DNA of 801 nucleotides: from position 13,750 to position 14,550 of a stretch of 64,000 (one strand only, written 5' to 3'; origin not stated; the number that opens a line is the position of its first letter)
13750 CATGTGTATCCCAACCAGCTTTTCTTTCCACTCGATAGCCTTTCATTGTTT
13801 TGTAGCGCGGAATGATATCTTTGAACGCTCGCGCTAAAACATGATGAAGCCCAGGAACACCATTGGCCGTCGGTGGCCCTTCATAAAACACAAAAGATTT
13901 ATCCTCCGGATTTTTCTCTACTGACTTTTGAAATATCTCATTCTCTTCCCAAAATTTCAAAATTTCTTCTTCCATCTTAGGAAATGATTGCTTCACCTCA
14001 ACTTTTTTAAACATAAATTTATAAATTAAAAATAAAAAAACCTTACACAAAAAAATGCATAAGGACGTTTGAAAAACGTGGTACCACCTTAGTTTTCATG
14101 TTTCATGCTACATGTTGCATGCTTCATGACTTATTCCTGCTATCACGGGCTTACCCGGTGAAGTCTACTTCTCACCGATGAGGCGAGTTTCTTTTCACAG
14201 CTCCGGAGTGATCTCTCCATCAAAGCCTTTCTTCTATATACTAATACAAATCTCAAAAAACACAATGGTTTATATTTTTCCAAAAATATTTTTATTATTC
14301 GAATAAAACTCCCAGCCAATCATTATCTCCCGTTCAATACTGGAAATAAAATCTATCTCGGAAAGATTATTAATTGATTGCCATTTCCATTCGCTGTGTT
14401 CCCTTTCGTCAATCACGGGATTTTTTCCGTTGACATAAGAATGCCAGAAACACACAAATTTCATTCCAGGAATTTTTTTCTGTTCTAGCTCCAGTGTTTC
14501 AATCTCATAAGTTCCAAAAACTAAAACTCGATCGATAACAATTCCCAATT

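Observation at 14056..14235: T-box riboswitch leader upstream of ileS in an organism outside the usual Firmicutes context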

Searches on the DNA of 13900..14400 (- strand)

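Call 4: search_rna_families(source=window, start=13900, end=14400, threshold=evalue, max_evalue=10, show_alignments=5)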
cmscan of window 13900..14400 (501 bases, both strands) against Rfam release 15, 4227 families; matches with E-value up to 10: 3.
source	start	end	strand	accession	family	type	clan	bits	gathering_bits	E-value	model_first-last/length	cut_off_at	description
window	14058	14232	-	RF00230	T-box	Cis-reg; leader;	-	59.9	93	1.3e-12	1-219/219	no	T-box leader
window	14263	14380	-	RF03933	MIR6445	Gene; miRNA;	-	16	100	2.9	1-117/117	no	MIR6445 microRNA precursor family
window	13912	13996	+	RF02706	TeloSII_ncR30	Gene; sRNA;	-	12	86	2.4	1-226/226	no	TeloSII non coding RNA 30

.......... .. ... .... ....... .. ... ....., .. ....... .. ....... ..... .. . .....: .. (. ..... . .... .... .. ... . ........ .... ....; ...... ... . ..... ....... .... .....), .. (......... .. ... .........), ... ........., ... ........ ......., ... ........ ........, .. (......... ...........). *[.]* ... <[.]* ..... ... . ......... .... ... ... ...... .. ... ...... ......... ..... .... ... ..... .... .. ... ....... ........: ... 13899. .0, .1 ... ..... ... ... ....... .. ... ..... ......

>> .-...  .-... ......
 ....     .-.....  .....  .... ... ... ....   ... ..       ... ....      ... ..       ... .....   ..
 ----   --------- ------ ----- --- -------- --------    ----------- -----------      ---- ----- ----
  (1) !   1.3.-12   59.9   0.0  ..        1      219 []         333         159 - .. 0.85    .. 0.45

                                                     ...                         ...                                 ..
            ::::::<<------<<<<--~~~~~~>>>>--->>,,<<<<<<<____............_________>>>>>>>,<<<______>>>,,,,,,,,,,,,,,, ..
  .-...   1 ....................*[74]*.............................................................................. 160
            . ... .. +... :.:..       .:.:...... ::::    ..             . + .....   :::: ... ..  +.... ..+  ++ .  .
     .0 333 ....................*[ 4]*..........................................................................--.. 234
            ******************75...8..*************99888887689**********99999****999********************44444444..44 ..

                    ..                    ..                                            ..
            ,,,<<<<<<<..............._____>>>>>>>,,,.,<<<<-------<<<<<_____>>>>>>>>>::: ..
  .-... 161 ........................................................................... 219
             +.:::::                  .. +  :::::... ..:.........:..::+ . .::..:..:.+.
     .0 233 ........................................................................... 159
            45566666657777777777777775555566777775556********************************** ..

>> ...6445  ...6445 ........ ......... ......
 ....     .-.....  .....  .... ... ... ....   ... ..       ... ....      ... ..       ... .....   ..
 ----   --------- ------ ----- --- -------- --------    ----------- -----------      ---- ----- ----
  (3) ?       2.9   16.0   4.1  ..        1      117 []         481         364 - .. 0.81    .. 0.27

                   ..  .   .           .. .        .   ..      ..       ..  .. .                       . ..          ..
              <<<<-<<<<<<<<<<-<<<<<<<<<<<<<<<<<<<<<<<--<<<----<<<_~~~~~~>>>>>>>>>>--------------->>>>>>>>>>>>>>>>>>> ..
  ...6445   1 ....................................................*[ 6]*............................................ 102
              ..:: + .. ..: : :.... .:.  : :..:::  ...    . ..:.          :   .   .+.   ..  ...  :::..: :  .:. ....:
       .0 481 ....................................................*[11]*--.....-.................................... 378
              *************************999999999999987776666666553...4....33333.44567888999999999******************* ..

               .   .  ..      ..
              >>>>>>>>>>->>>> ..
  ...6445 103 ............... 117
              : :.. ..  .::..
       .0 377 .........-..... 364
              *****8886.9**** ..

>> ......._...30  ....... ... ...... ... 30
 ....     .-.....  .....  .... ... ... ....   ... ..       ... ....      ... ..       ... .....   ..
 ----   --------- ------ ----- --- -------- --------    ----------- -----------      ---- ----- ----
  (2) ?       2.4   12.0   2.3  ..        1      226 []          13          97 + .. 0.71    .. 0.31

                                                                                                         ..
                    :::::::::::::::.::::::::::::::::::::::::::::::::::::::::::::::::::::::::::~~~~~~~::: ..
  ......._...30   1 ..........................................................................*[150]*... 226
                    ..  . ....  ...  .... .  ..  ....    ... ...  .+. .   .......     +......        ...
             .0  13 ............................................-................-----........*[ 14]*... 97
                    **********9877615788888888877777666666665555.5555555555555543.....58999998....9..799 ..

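Call 27: build_rna_model(alignment_id=A2, structure=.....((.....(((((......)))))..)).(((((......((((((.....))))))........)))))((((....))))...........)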
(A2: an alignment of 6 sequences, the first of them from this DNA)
Model R1 built from alignment A2 (6 sequences, 97 columns); structure: as given.
model positions 93; base pairs 22; branch points 2; effective number of sequences 1.28; information 0.614 bits per position. Calibrated on 0.2 Mb of random sequence (short: E-values are rough).
structure used (alignment columns):
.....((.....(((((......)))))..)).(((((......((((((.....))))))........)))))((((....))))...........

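Call 28: search_with_rna_model(model_id=R1, sources=[window, L001, L002, L003, L004, L005, L006, L007, L008, L009, L010, L011, L012, L013, L014, L015, L016, L017, L018, L019, L020, L021, L022, L023, L024, L025, L026, L027, L028, L029, L030, L031, L032, L033, L034, L035, L036, L037, L038, L039, L040, L041, L042, L043, L044, L045, L046, L047, L048, L049, L050, L051, L052, L053, L054, L055, L056, L057, L058, L059, L060, L061, L062, L063, L064, L065, L066, L067, L068, L069, L070, L071, L072, L073, L074, L075, L076, L077, L078, L079], max_evalue=1, make_alignment=true)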
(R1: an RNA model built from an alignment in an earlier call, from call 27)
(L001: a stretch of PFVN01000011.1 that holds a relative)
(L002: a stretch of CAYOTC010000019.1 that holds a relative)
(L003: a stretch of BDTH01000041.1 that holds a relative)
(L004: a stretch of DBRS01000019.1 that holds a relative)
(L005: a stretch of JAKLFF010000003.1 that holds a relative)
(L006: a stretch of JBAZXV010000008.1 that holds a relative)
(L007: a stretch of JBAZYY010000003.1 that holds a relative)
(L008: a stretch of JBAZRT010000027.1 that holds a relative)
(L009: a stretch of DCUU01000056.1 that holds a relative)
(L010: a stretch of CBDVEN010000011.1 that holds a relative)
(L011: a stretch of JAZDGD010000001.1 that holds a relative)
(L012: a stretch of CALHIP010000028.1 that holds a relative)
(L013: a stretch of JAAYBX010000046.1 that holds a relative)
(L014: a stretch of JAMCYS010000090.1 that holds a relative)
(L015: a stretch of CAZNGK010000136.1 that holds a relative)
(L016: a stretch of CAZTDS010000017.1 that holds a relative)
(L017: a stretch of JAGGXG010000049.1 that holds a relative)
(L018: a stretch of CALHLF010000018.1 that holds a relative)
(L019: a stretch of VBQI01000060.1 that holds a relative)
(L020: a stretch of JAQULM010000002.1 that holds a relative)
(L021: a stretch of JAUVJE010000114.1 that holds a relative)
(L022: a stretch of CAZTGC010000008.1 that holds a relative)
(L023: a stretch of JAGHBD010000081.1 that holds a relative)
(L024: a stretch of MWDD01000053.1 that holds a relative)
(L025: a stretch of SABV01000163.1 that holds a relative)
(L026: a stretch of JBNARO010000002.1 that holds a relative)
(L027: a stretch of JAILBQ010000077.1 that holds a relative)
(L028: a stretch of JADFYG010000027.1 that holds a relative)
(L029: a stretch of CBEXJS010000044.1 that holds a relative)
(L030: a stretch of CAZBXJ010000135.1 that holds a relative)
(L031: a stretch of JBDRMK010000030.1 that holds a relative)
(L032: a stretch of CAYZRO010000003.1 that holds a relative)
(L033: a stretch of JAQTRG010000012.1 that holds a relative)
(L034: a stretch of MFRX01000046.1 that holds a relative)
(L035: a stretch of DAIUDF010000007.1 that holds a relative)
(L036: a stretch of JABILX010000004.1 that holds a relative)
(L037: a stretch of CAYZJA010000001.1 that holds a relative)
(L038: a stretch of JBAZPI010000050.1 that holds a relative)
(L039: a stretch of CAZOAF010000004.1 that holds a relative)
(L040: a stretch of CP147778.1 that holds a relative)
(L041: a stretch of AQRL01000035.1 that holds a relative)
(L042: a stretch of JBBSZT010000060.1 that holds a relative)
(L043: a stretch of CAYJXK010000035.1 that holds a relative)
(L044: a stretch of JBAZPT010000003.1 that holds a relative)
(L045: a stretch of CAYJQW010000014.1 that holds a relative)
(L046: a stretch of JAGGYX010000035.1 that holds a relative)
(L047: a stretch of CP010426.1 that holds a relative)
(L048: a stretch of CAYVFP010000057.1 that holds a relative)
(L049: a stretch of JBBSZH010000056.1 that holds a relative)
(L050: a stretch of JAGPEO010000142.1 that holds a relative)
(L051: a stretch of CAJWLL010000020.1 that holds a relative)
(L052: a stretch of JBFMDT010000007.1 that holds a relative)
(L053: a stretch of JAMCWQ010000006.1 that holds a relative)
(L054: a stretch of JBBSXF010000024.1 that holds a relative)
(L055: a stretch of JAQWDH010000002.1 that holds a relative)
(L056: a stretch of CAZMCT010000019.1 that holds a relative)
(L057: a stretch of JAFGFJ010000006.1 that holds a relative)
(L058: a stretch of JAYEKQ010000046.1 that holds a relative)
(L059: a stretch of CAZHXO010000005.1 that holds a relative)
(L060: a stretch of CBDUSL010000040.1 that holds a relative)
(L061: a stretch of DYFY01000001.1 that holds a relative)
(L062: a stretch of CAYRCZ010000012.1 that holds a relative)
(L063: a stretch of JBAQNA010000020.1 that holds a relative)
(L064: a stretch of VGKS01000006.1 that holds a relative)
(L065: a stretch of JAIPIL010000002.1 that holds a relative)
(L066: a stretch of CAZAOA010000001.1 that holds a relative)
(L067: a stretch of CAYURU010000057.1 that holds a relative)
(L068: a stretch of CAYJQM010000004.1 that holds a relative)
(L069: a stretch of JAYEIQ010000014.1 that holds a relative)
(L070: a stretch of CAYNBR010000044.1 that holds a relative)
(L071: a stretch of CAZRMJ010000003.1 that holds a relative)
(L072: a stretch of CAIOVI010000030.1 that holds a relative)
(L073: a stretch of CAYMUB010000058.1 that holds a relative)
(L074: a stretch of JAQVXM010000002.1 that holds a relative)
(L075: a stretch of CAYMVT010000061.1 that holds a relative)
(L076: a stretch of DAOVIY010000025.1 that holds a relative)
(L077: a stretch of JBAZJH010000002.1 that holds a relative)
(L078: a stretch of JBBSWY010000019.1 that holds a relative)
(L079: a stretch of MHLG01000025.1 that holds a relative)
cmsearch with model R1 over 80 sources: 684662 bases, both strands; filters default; matches with E-value up to 1: 16.
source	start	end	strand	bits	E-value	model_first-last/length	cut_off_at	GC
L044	1526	1618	+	104.6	3e-20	1-93/93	no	0.57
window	14135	14230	-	102.4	9.3e-20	1-93/93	no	0.51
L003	2045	2137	+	101.3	1.6e-19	1-93/93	no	0.44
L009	2317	2412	+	100.9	2e-19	1-93/93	no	0.52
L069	242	332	+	89.6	6.3e-17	1-93/93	no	0.45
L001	493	580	+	85.8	4.3e-16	1-93/93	no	0.5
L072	2600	2735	+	61.2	1.2e-10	1-93/93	no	0.54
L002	2548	2660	+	60.9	1.4e-10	1-93/93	no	0.41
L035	2735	2838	+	50.4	2.9e-08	1-93/93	no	0.4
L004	2726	2847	+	45.4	3.5e-07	1-93/93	no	0.57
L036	2791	2904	+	26.7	0.0048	1-93/93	no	0.46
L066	2652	2789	+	20.4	0.12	1-93/93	no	0.42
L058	3016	3109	+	17.7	0.47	1-93/93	no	0.29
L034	3895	3968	+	17.5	0.52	1-93/93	no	0.42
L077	4111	4187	+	16.4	0.9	1-93/93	no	0.26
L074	4111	4187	+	16.4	0.9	1-93/93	no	0.26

Alignment A3: 16 matches aligned to the model, 209 columns, each read 5' to 3' on its own strand. Consensus structure (alignment columns), stored with it:
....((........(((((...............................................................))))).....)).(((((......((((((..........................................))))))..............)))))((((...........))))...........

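Call 34: search_with_rna_model(model_id=R1, sources=[window, L001, L002, L003, L004, L009, L035, L036, L044, L069, L072], max_evalue=0.001, make_alignment=true, show_alignments=0)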
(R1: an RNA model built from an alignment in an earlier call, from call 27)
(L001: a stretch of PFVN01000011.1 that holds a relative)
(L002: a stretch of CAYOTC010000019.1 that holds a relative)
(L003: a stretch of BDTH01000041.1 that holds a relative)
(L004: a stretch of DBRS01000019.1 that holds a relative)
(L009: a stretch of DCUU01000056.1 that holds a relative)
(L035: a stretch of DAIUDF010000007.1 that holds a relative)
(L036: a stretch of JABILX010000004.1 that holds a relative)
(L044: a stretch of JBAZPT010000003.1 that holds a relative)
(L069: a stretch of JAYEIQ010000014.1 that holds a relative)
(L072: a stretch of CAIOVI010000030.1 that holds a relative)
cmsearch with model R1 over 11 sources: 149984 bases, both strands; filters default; matches with E-value up to 0.001: 10.
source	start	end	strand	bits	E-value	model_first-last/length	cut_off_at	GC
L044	1526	1618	+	104.6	6.5e-21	1-93/93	no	0.57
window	14135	14230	-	102.4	2e-20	1-93/93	no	0.51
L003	2045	2137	+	101.3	3.6e-20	1-93/93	no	0.44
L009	2317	2412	+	100.9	4.4e-20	1-93/93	no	0.52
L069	242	332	+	89.6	1.4e-17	1-93/93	no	0.45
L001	493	580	+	85.8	9.4e-17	1-93/93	no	0.5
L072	2600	2735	+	61.2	2.6e-11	1-93/93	no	0.54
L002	2548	2660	+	60.9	3e-11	1-93/93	no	0.41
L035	2735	2838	+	50.4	6.3e-09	1-93/93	no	0.4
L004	2726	2847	+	45.4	7.8e-08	1-93/93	no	0.57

Alignment A4: 10 matches aligned to the model, 191 columns, each read 5' to 3' on its own strand. Consensus structure (alignment columns), stored with it:
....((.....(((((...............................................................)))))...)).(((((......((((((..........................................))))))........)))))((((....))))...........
